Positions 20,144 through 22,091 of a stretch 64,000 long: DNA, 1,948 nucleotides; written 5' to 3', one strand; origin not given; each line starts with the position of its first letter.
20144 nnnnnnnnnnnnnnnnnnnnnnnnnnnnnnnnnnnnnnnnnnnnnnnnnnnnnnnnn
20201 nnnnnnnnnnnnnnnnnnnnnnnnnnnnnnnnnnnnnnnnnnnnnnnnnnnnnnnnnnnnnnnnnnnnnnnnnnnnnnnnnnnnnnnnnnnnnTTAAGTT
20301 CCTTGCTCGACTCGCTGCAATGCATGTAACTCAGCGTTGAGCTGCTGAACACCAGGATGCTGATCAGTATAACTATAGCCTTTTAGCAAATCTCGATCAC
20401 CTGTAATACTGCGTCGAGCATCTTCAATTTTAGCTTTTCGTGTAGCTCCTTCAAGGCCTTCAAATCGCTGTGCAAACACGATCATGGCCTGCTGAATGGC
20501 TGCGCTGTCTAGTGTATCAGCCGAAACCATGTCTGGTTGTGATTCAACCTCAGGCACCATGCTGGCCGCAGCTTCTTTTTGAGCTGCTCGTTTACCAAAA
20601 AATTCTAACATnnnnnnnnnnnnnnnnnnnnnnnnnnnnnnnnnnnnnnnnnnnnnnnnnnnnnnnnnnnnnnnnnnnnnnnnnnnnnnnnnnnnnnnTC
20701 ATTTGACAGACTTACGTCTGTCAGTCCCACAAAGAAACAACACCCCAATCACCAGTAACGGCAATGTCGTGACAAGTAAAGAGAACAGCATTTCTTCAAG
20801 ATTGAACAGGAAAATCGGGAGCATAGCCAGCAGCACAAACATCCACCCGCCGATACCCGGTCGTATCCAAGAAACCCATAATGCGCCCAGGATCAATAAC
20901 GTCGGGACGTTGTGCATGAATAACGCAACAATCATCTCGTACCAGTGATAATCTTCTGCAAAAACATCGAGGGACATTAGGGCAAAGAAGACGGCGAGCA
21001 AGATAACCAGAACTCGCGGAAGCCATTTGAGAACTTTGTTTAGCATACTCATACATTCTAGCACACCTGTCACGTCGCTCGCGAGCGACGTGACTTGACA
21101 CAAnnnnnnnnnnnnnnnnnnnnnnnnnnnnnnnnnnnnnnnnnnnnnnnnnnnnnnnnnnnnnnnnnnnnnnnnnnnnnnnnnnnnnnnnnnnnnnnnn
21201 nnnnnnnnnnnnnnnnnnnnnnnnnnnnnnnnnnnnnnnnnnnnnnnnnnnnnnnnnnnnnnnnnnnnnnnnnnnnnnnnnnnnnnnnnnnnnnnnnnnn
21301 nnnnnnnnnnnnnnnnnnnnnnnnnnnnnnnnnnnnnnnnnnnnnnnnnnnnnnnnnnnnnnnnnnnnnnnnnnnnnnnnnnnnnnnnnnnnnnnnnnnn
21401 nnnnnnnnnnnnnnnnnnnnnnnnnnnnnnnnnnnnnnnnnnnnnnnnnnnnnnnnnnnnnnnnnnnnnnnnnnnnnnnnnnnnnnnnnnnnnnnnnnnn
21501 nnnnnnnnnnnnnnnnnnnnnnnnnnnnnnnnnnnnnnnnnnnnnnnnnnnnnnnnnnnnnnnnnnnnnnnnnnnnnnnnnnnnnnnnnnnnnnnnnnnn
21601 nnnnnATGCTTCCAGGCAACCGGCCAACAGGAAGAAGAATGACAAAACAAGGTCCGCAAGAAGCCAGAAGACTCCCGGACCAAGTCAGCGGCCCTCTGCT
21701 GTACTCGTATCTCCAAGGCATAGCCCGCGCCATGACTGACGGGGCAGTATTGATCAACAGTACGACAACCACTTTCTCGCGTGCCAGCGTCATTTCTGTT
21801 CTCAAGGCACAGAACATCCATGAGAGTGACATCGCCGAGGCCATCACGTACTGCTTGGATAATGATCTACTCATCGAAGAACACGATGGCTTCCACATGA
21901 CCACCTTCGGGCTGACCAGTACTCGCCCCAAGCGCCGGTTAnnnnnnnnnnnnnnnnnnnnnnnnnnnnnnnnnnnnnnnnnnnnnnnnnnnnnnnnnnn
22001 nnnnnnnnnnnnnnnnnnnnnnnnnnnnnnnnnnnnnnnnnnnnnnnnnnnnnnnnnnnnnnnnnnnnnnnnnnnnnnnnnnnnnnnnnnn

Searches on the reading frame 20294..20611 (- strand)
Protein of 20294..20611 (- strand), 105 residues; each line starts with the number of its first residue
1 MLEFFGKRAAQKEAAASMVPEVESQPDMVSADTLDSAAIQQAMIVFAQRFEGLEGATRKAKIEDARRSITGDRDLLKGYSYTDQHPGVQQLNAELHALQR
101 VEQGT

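Call 11: search_protein_families(library=pfam, proteins=[window:20294-20611:-], max_evalue=1)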
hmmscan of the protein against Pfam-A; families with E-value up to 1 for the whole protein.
window:20294-20611:- (105 aa): 1 family
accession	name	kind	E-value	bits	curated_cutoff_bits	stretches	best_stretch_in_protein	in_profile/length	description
PF04301.19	BioG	-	0.03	14.3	27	1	44-99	102-153/213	Pimeloyl-ACP methyl esterase BioG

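Call 12: search_protein_families(library=phrogs, proteins=[window:20294-20611:-], max_evalue=1)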
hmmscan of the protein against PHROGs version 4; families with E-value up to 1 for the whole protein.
window:20294-20611:- (105 aa): 0 families

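Call 49: search_protein_families(library=padloc, proteins=[window:20294-20611:-], max_evalue=1)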
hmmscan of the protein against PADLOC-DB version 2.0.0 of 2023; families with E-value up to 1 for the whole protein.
window:20294-20611:- (105 aa): 0 families

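Call 51: search_protein_families(library=ncbifam, proteins=[window:20294-20611:-], max_evalue=1)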
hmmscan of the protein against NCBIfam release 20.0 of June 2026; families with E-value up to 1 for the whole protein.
window:20294-20611:- (105 aa): 2 families
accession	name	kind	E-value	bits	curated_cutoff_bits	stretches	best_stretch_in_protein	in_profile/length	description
TIGR00929.1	VirB4_CagE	subfamily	0.012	13.8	643.1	1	2-92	287-379/792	VirB4 family type IV secretion/conjugal transfer ATPase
TIGR03007.1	pepcterm_ChnLen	equivalog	0.061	11.5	278.85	1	79-102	268-291/498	XrtA system polysaccharide chain length determinant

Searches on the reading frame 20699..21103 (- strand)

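Call 11: search_protein_families(library=pfam, proteins=[window:20699-21103:-], max_evalue=1)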
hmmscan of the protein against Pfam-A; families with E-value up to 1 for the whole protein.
window:20699-21103:- (134 aa): 2 families
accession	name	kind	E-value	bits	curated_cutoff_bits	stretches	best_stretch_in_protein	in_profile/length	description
PF24709.1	DUF7670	-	7.8e-23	81.5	29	1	18-130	1-113/118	Domain of unknown function (DUF7670)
PF17327.7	AHL_synthase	-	0.28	10.7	25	1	34-67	148-181/381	Acyl homoserine lactone synthase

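Call 12: search_protein_families(library=phrogs, proteins=[window:20699-21103:-], max_evalue=1)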
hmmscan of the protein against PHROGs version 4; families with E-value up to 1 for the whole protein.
window:20699-21103:- (134 aa): 1 family
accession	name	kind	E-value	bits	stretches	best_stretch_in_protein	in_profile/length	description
phrog_24782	-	unknown function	0.17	12.8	1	105-131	13-39/82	-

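Call 49: search_protein_families(library=padloc, proteins=[window:20699-21103:-], max_evalue=1)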
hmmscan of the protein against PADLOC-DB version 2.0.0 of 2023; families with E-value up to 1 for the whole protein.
window:20699-21103:- (134 aa): 0 families

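Call 51: search_protein_families(library=ncbifam, proteins=[window:20699-21103:-], max_evalue=1)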
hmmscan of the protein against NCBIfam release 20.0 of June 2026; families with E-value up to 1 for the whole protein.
window:20699-21103:- (134 aa): 0 families

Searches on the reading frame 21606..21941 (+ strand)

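Call 11: search_protein_families(library=pfam, proteins=[window:21606-21941:+], max_evalue=1)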
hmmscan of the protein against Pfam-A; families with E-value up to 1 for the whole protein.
window:21606-21941:+ (112 aa): 0 families

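Call 12: search_protein_families(library=phrogs, proteins=[window:21606-21941:+], max_evalue=1)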
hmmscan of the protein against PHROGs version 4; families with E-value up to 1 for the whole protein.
window:21606-21941:+ (112 aa): 2 families
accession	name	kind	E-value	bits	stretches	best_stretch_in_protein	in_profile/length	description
phrog_20574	-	unknown function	0.29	12.3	1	4-23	19-38/49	-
phrog_26282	-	unknown function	0.32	11.8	1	65-88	9-32/55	-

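Call 49: search_protein_families(library=padloc, proteins=[window:21606-21941:+], max_evalue=1)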
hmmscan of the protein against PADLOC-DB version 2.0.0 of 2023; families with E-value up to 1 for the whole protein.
window:21606-21941:+ (112 aa): 0 families

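Call 51: search_protein_families(library=ncbifam, proteins=[window:21606-21941:+], max_evalue=1)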
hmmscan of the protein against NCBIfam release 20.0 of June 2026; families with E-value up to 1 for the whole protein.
window:21606-21941:+ (112 aa): 0 families
